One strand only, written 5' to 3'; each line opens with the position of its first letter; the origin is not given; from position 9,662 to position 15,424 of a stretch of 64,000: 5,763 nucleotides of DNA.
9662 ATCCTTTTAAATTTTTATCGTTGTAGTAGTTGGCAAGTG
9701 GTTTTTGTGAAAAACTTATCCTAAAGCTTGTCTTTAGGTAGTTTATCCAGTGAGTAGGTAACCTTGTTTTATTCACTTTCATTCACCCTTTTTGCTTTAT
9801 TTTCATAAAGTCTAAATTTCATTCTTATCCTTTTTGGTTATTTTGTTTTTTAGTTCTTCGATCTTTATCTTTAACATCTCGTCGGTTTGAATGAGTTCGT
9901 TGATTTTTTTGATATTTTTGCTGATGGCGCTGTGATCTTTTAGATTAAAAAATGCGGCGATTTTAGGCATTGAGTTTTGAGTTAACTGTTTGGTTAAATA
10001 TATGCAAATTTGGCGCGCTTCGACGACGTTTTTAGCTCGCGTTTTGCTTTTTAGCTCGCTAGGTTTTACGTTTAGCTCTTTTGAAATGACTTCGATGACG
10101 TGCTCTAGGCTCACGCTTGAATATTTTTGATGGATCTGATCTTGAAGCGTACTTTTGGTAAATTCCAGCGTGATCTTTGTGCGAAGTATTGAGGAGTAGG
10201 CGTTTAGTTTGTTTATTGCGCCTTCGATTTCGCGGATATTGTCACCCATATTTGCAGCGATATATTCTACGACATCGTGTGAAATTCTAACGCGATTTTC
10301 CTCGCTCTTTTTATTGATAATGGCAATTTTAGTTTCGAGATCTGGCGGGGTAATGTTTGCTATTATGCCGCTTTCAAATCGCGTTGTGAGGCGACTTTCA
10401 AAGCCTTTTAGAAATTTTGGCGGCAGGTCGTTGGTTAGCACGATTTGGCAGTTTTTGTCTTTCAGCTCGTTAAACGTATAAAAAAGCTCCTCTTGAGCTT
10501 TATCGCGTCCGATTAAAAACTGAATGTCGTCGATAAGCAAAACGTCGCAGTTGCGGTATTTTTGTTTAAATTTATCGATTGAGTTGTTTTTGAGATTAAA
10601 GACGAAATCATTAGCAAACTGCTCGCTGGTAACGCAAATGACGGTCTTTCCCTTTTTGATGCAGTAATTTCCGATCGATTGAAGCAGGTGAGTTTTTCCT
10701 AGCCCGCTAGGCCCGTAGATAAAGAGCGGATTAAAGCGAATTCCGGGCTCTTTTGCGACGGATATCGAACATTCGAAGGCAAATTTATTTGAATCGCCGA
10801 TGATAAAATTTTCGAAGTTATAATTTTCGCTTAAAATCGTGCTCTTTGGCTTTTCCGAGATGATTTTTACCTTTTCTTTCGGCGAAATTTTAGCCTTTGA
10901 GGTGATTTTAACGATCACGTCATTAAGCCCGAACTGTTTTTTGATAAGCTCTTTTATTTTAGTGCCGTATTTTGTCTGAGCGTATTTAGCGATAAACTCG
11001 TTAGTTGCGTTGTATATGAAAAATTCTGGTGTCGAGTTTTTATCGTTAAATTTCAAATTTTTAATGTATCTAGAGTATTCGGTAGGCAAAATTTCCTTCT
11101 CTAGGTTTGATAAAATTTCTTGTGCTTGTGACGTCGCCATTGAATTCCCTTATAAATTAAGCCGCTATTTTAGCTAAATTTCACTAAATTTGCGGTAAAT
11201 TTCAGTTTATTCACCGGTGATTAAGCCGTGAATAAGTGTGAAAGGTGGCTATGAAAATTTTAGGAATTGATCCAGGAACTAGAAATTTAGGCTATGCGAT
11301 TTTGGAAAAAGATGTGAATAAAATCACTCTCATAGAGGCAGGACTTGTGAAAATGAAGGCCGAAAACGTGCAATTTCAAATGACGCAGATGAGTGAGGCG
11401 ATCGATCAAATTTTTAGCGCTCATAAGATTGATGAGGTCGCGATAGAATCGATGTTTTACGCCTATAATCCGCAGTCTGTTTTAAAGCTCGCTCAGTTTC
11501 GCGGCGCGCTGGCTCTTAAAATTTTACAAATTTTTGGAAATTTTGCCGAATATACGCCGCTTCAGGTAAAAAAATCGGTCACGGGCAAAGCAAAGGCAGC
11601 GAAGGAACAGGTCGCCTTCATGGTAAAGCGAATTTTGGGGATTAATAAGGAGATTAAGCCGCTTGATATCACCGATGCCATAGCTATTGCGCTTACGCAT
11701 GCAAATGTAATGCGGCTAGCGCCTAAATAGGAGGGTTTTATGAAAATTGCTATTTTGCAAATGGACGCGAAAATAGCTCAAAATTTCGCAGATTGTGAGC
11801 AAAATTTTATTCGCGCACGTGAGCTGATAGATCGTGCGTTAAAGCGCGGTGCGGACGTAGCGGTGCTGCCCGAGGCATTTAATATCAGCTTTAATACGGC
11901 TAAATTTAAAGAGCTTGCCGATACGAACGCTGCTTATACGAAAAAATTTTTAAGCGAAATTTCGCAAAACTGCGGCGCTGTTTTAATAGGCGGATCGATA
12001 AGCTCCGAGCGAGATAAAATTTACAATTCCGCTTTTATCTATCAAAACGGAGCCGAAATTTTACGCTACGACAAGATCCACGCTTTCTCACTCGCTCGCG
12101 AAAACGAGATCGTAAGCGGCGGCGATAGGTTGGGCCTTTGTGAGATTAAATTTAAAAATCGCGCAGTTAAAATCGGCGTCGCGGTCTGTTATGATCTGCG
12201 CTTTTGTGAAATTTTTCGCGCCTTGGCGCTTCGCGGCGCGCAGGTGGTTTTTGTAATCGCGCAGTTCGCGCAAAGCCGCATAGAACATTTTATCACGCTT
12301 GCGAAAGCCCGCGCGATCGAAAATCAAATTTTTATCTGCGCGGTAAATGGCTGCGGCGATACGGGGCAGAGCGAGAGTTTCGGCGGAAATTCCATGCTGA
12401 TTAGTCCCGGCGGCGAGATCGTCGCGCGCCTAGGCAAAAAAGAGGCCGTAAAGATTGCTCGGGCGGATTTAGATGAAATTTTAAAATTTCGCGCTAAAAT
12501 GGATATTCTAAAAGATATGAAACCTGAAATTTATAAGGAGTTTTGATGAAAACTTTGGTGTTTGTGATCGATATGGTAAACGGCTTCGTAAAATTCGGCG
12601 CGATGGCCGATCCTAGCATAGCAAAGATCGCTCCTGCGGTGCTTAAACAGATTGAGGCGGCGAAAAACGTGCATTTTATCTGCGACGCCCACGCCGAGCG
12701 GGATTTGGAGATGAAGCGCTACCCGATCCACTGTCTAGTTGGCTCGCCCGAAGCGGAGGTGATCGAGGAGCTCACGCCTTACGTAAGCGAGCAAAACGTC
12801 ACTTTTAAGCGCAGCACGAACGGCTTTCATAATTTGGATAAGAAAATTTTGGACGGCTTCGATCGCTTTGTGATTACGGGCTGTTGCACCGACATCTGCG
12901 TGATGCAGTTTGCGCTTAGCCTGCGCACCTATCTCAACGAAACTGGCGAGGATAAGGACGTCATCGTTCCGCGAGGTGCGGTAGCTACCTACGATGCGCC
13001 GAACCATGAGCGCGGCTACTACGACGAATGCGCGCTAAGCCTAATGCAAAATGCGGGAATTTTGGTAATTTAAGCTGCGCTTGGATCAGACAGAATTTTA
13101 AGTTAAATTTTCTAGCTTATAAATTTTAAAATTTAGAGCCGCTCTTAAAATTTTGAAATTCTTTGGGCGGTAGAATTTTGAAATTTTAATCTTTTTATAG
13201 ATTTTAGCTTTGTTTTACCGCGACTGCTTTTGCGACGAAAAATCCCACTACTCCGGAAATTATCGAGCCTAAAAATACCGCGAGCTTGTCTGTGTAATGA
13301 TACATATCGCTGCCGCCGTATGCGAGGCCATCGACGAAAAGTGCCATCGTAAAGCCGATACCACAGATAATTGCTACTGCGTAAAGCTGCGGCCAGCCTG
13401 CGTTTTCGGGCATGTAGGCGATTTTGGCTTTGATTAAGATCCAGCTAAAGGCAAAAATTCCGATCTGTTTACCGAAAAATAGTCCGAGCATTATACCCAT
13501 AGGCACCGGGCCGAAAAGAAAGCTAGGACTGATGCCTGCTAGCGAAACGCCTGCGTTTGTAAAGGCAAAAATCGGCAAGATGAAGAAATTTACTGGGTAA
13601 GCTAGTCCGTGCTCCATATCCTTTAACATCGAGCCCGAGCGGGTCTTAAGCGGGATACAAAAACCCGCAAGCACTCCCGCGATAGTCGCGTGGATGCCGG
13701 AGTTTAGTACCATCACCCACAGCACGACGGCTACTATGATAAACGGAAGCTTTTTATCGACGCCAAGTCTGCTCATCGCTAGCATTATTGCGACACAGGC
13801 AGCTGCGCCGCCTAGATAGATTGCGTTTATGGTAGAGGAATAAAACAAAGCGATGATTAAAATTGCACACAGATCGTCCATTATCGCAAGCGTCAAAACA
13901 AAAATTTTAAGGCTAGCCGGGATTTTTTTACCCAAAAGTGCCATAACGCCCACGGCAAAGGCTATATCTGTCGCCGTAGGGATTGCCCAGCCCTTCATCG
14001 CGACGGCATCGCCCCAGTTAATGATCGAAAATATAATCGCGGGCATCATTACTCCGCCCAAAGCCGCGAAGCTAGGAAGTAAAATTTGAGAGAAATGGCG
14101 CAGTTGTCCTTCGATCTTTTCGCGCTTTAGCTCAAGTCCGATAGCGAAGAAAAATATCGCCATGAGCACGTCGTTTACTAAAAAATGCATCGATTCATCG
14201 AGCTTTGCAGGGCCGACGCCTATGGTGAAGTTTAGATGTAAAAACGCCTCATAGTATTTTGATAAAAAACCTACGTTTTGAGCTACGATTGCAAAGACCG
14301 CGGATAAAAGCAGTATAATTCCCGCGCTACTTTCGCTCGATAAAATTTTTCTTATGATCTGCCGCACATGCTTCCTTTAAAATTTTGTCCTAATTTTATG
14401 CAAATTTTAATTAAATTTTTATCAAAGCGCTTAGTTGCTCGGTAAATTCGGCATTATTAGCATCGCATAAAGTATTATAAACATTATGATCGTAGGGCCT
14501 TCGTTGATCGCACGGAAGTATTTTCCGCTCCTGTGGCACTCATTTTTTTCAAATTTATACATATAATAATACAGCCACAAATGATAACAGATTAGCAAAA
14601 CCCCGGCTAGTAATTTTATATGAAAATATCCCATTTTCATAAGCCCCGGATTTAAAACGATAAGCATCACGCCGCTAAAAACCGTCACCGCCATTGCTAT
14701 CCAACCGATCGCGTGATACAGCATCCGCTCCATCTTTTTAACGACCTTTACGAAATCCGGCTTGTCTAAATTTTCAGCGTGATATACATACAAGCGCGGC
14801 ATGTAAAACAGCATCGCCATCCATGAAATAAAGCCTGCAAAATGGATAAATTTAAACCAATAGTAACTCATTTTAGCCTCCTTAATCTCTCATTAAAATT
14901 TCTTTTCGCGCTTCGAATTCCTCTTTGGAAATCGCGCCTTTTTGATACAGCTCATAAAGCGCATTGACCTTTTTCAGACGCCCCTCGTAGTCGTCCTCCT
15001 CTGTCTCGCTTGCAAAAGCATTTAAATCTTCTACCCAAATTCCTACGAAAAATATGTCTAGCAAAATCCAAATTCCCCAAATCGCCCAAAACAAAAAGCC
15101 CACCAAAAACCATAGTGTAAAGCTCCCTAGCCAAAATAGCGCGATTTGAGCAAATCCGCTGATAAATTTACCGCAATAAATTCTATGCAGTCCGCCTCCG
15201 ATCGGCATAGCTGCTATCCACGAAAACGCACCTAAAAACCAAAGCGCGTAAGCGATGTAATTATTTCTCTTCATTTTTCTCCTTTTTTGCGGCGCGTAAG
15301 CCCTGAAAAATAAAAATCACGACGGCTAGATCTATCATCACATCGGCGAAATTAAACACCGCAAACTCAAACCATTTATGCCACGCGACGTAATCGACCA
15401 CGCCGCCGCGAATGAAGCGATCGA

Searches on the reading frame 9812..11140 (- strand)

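Call 43: search_protein_families(library=pfam, proteins=[window:9812-11140:-])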
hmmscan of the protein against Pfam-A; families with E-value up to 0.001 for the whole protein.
window:9812-11140:- (442 aa): 10 families
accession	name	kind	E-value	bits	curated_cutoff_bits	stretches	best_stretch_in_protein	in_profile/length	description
PF00308.24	Bac_DnaA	-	3e-58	197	23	1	103-261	1-161/162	Bacterial DnaA ATPAse domain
PF08299.17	Bac_DnaA_C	-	2.9e-22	78.9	31.5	1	346-413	2-69/69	Bacterial dnaA protein helix-turn-helix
PF01695.23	IstB_IS21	-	1.1e-09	38.6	24.1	1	139-240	95-195/238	IstB-like ATP binding protein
PF00004.35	AAA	-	1.7e-07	32.2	21.2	1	140-256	2-128/131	ATPase family associated with various cellular activities (AAA)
PF11638.13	DnaA_N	-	3.5e-06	27.1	24.6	1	7-67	5-64/65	DnaA N-terminal domain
PF13173.12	AAA_14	-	2e-05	25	27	1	137-256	3-116/129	AAA domain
PF01637.24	ATPase_2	-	3.6e-05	24.1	33.2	1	136-238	20-117/225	ATPase domain predominantly from Archaea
PF00910.28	RNA_helicase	-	8.8e-05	23.4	21.5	0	140-236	2-84/105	RNA helicase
PF13401.12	AAA_22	-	8.8e-05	23.3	27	0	139-235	8-120/130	AAA domain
PF05496.18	RuvB_N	-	0.00042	20.5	27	0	109-235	6-117/159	Holliday junction DNA helicase RuvB P-loop domain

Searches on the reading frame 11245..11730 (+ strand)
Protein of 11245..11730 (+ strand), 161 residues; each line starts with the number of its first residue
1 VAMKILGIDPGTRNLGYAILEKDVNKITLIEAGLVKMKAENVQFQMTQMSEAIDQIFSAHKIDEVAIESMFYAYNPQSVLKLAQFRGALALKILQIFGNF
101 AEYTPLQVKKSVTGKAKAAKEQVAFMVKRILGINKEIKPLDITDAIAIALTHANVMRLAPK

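Call 43: search_protein_families(library=pfam, proteins=[window:11245-11730:+])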
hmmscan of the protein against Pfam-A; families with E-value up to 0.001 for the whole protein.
window:11245-11730:+ (161 aa): 1 family
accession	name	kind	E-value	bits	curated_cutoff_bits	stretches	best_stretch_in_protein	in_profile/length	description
PF02075.23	RuvC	-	9e-53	178.6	22.2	1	5-152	1-148/148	Crossover junction endodeoxyribonuclease RuvC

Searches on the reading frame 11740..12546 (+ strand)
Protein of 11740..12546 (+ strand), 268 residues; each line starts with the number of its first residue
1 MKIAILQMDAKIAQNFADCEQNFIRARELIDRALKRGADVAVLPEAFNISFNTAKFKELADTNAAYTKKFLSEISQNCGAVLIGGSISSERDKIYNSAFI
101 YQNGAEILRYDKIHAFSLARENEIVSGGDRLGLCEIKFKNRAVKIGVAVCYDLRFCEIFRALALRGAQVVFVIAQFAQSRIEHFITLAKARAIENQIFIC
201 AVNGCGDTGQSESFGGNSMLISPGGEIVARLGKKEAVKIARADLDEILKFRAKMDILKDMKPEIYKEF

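Call 44: search_protein_families(library=pfam, proteins=[window:11740-12546:+])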
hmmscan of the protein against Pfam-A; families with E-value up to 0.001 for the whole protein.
window:11740-12546:+ (268 aa): 1 family
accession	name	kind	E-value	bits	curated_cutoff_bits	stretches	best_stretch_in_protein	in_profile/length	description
PF00795.27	CN_hydrolase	-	2e-44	152.3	23.2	1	2-248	1-252/256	Carbon-nitrogen hydrolase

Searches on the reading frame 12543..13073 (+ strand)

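Call 44: search_protein_families(library=pfam, proteins=[window:12543-13073:+])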
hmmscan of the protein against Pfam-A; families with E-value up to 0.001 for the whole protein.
window:12543-13073:+ (176 aa): 1 family
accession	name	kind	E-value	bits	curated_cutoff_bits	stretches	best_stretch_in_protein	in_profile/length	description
PF00857.26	Isochorismatase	-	2.2e-19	70.7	27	1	4-157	1-158/175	Isochorismatase domain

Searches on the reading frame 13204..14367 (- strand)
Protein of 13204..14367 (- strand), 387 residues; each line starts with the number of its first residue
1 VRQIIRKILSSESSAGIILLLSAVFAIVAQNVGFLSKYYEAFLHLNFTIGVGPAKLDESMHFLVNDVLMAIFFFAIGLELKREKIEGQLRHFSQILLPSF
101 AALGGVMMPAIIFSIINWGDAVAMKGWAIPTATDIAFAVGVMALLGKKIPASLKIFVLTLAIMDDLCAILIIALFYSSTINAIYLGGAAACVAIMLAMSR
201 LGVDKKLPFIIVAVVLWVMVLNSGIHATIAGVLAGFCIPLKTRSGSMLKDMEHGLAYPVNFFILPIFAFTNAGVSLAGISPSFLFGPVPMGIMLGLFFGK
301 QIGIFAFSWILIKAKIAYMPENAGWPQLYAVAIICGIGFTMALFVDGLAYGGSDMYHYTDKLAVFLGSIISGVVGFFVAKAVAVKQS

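Call 44: search_protein_families(library=pfam, proteins=[window:13204-14367:-])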
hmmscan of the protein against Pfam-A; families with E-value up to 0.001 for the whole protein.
window:13204-14367:- (387 aa): 1 family
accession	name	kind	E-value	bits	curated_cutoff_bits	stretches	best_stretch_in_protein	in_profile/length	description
PF06965.17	Na_H_antiport_1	-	1.1e-132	442.9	23.5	1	7-378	2-373/374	Na+/H+ antiporter 1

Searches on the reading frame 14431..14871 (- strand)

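Call 44: search_protein_families(library=pfam, proteins=[window:14431-14871:-])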
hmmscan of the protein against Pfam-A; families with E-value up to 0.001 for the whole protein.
window:14431-14871:- (146 aa): 2 families
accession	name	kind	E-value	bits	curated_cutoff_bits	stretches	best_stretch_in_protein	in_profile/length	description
PF03653.18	UPF0093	-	1.5e-41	142.5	34.2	1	2-139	4-143/146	Uncharacterised protein family (UPF0093)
PF05425.18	CopD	-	6.7e-08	33.3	32.1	1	50-136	5-101/105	Copper resistance protein D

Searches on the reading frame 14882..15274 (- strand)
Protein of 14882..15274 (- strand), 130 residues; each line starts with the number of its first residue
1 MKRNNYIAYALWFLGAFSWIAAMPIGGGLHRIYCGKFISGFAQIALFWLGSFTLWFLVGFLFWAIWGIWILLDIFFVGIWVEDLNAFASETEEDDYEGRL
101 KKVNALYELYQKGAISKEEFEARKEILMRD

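Call 44: search_protein_families(library=pfam, proteins=[window:14882-15274:-])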
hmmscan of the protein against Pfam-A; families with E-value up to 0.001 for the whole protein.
window:14882-15274:- (130 aa): 2 families
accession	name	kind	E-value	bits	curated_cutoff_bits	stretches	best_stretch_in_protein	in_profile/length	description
PF09851.14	SHOCT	-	6.9e-07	29.3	27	1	106-127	6-27/28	Short C-terminal domain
PF05154.21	TM2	-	8.8e-07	29.5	27.9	1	1-60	1-50/51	TM2 domain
